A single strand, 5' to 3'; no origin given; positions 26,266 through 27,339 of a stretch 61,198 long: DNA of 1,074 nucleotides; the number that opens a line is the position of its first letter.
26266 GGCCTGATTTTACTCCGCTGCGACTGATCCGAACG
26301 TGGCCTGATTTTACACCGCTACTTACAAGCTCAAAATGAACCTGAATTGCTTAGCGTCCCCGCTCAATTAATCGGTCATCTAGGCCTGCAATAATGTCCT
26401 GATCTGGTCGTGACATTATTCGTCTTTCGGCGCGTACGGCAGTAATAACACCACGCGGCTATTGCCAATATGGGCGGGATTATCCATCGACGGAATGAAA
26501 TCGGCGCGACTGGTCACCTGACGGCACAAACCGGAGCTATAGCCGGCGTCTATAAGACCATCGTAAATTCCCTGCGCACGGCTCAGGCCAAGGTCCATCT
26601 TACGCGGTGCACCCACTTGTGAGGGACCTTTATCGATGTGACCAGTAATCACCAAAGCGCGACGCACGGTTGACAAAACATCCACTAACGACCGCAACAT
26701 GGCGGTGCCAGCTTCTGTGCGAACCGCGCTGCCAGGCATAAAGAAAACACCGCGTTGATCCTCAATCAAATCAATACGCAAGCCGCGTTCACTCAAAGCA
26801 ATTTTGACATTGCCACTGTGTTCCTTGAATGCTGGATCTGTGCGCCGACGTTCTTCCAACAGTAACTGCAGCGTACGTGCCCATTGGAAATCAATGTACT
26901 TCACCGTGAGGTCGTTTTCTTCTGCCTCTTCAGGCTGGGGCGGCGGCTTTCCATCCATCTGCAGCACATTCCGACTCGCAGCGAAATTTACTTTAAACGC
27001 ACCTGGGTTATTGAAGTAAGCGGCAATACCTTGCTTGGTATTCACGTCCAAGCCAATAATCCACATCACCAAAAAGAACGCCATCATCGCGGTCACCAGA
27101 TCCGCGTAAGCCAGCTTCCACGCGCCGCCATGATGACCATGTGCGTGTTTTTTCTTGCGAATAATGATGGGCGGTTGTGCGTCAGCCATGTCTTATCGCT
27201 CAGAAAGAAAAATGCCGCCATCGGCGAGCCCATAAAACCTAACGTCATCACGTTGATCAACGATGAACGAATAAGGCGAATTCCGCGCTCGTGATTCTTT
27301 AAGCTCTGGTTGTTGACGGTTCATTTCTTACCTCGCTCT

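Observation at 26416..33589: Candidate novel system: orphan flagellar-type MotAB stator co-transcribed with periplasmic TPR scaffold proteins and a multi-EIDAL membrane hub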

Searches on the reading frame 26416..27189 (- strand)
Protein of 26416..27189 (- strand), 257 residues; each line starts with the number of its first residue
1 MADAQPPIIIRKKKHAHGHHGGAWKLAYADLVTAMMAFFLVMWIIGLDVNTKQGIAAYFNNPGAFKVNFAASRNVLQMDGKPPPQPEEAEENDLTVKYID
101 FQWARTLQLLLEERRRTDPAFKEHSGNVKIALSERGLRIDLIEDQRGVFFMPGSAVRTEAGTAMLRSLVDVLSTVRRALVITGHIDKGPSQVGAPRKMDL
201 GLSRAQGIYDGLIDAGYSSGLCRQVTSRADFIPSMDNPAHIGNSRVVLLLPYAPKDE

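Call 3: search_protein_families(library=pfam, proteins=[window:26416-27189:-], max_evalue=0.01)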
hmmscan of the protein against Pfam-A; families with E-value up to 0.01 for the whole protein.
window:26416-27189:- (257 aa): 2 families
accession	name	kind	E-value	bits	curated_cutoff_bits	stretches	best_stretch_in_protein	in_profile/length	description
PF13677.11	MotB_plug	-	7.3e-18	64.4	24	1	12-62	3-57/58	Membrane MotB of proton-channel complex MotA/MotB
PF00691.25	OmpA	-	0.00067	20.4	27.2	1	149-219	1-71/98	OmpA family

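Call 4: search_protein_families(library=ncbifam, proteins=[window:26416-27189:-], max_evalue=0.01)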
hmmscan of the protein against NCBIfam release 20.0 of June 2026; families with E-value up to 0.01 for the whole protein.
window:26416-27189:- (257 aa): 10 families
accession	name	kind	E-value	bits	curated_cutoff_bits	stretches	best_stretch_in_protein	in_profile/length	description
NF006548.1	PRK09041.1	equivalog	4.5e-35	121.2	277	1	3-219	3-241/287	flagellar motor protein MotB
NF004651.0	PRK05996.1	equivalog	2.9e-30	106.1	342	2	8-60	14-69/424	MotB family protein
NF005273.1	PRK06778.1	equivalog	2.2e-19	70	383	1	11-248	9-265/297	putative lateral flagellar export/assembly protein LafU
NF006541.1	PRK09038.1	equivalog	1.7e-15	57.3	283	1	11-248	2-246/253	flagellar motor protein MotD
NF005195.1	PRK06667.1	equivalog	6e-14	52.4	300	2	123-237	100-219/241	flagellar motor protein MotB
NF005831.1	PRK07734.1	equivalog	6.7e-10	39.2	301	1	11-189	5-183/250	flagellar motor protein MotB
NF006508.0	PRK08944.1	subfamily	1.8e-05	24.2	259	0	22-43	15-36/304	MotB family protein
NF041788.1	anti-phage_ZorB1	equivalog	0.0016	18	400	1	24-53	20-49/243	type I Zorya anti-phage system protein ZorB1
NF005382.1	PRK06925.1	equivalog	0.002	18.4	264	1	27-214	3-184/225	flagellar motor protein MotS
NF006285.1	PRK08457.1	equivalog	0.0033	17.3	250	1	11-222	3-202/253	flagellar motor protein MotB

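Call 25: search_solved_structures(query=window:26416-27189:-, max_evalue=0.001, show_alignments=2)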
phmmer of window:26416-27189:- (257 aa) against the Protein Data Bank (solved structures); distinct sequences matched with E-value up to 0.001: 5.
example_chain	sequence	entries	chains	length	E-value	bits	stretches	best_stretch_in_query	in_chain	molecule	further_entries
9lu9_F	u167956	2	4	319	7.3e-12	48.6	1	12-249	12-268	MotB1,Motility protein B | Chimeric B subunit of MotA1B1 from Paenibacillus sp. TCA20 and MotAB from E. coli,Motility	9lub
2zvy_A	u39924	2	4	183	6.8e-07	32.3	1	111-249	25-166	Chemotaxis protein motB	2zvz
2zov_A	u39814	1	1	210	6.9e-07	32.3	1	107-249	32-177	Chemotaxis protein motB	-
5y3z_A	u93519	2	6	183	7e-07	32.3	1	111-249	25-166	Motility protein B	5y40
6ysl_A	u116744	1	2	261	5.1e-06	29.5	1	11-193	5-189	Motility protein B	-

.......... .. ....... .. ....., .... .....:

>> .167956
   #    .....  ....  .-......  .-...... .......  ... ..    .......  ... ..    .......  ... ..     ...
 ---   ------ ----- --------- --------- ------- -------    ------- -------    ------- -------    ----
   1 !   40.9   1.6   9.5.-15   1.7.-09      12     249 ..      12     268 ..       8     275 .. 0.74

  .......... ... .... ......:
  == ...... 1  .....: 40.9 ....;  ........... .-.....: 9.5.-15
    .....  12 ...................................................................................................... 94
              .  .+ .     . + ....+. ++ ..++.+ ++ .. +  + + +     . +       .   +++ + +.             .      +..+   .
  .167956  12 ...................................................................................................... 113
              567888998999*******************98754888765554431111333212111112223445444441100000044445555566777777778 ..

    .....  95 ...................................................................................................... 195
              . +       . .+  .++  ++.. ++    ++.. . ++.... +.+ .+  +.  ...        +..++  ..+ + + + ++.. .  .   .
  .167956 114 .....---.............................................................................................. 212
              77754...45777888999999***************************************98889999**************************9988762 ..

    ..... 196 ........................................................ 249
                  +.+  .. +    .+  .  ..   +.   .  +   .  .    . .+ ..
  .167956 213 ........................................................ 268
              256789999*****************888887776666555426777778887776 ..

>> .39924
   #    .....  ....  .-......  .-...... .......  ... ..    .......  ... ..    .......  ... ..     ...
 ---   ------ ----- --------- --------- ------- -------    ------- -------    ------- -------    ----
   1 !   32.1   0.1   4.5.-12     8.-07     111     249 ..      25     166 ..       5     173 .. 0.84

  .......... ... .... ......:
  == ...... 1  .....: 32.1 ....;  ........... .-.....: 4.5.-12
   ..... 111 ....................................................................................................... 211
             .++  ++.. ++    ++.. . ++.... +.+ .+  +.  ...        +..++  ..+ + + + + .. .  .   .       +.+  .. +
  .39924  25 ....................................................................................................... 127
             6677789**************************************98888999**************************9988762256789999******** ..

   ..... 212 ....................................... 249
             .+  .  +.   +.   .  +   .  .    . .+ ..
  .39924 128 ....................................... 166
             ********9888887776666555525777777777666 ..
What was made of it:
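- On Flagellar stator MotB: The domain aligns to Salmonella MotB-C at E = 7e-7 (call 25), and GH.D ...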

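Call 107: search_protein_families(library=padloc, proteins=[window:26416-27189:-], max_evalue=0.01)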
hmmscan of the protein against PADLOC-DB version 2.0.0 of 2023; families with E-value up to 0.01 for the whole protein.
window:26416-27189:- (257 aa): 1 family
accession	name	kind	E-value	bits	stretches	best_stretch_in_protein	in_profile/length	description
PDLC00611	ZorB1|ZorB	-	0.0011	16.6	1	26-52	22-48/240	MotB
